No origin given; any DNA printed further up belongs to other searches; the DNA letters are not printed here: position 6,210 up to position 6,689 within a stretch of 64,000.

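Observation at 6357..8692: typA is bracketed by diverged paralogous ~60-aa genes under apparent purifying selection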

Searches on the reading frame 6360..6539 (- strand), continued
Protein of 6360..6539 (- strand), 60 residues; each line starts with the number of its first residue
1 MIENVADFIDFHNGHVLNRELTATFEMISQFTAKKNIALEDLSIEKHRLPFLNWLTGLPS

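Call 76: list_cluster_members(proteins=[P0001, P0007])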
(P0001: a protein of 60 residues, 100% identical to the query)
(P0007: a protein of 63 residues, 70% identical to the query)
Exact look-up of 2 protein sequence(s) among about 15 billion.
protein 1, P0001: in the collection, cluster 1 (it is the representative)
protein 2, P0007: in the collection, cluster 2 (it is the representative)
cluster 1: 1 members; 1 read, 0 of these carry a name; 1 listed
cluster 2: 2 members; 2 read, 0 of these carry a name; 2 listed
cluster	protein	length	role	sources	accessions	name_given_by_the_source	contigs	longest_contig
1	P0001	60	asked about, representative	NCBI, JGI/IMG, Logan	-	-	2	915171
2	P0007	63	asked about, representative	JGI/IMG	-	-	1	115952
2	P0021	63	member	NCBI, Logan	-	-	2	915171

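Call 77: find_homologous_proteins(query=L004:6553-7698:+, max_evalue=1e-100)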
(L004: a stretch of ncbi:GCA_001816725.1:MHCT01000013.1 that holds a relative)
Query L004:6553-7698:+ (382 aa): 7944 proteins with E <= 1e-100 among 8000 candidates; the best 120 are listed.
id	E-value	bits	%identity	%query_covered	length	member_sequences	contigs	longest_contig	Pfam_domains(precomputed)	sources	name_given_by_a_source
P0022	3.6e-246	834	100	100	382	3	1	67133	PF00270.36,PF00271.38,PF04851.22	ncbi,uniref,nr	ncbi:MAG: hypothetical protein A2Z24_01620 [Candidatus Woykebacteria bacterium RBG_16_44_10]|uniref:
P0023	1.5e-227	773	92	100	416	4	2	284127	PF00270.36,PF00271.38,PF04851.22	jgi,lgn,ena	-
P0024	2.8e-225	765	92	100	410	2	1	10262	PF00270.36,PF00271.38,PF04851.22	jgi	-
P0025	1.7e-220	749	90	100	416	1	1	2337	PF00270.36,PF00271.38,PF04851.22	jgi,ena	-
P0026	7.4e-220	747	90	100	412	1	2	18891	PF00270.36,PF00271.38,PF04851.22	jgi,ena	jgi:superfamily II DNA/RNA helicase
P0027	7.8e-219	744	88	100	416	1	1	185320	PF00270.36,PF00271.38,PF04851.22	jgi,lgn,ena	-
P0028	1.0e-218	744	93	96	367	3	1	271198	PF00270.36,PF00271.38,PF04851.22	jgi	-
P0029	1.2e-218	743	89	99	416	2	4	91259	PF00270.36,PF00271.38,PF04851.22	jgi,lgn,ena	-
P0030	3.1e-216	735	88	100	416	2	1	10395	PF00270.36,PF00271.38,PF04851.22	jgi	-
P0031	5.7e-191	652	78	100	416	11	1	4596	PF00270.36,PF00271.38,PF04851.22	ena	-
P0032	7.7e-191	652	78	100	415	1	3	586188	PF00270.36,PF00271.38,PF04851.22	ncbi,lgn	ncbi:MAG: DEAD/DEAH box helicase [Candidatus Woykebacteria bacterium]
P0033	1.4e-189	648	78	100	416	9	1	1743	PF00270.36,PF00271.38,PF04851.22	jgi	-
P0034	9.5e-188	642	78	100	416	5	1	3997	PF00270.36,PF00271.38,PF04851.22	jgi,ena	-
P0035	1.2e-187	641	77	100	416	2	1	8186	PF00270.36,PF00271.38,PF04851.22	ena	-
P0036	2.5e-187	640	78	100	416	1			PF00270.36,PF00271.38,PF04851.22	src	-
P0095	4.8e-169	580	71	99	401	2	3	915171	PF00270.36,PF00271.38,PF04851.22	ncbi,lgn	-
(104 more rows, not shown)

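Call 78: find_encoding_contigs(protein=P0095, flank=8000, max_places=3)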
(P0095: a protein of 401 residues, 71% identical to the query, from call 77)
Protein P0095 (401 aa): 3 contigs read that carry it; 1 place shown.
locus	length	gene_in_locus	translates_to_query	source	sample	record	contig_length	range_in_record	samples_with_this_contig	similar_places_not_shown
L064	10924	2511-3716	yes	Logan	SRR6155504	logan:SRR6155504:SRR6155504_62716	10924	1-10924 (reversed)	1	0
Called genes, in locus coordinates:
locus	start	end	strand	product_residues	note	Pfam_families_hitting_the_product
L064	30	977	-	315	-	PF00005:ABC_tran, PF13304:AAA_21 (weak), PF13732:DrrA1-3_C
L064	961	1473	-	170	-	PF12802:MarR_2, PF13463:HTH_27 (weak), PF01325:Fe_dep_repress (weak), PF01047:MarR, PF13412:HTH_24 (weak)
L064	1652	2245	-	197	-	-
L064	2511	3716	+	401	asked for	PF00270:DEAD, PF04851:ResIII, PF00271:Helicase_C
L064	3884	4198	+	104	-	-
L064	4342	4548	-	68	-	PF10049:DUF2283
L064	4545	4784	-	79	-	PF14076:DUF4258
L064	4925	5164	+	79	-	PF01402:RHH_1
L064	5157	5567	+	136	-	PF13470:PIN_3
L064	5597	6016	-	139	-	PF00856:SET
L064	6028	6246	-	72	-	-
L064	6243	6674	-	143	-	PF00583:Acetyltransf_1, PF13673:Acetyltransf_10, PF13508:Acetyltransf_7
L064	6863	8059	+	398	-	PF07995:GSDH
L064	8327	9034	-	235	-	-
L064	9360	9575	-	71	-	PF04070:DUF378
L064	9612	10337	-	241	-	-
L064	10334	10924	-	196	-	?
